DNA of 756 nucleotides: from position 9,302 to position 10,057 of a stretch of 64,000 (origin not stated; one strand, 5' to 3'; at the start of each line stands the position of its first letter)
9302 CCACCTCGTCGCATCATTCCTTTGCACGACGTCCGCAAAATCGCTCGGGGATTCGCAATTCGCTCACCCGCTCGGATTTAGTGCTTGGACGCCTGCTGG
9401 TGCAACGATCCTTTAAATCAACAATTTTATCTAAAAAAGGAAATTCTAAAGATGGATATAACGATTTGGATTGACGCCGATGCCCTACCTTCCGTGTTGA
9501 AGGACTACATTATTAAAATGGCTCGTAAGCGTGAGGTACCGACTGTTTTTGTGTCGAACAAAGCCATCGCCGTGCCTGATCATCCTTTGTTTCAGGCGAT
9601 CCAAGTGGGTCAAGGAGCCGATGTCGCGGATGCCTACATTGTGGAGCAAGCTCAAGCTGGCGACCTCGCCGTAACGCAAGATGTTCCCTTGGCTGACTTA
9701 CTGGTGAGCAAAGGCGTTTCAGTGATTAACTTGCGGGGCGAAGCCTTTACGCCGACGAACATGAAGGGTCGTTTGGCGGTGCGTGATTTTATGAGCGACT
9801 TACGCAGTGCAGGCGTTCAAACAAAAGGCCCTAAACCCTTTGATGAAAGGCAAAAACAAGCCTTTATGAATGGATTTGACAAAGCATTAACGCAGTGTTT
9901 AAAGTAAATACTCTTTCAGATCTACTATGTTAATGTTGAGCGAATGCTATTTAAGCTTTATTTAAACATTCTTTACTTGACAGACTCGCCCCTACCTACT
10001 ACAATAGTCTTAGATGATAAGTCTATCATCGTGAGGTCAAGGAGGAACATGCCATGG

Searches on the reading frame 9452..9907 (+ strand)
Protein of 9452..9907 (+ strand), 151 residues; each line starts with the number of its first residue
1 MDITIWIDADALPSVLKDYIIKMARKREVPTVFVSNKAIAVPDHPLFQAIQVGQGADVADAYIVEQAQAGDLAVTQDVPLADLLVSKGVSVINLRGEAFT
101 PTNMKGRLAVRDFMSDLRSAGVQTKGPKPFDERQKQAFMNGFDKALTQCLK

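Call 23: search_protein_families(library=pfam, proteins=[window:9452-9907:+])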
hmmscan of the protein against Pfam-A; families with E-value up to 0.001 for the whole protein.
window:9452-9907:+ (151 aa): 2 families
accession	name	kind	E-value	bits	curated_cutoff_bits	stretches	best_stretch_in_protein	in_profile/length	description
PF02639.20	DUF188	-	5.5e-43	146.2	24.3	1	20-147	2-129/130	Uncharacterized BCR, YaiI/YqxD family COG1671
PF18477.7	PIN_9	-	0.0003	21.4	26.3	1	53-96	70-115/116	PIN like domain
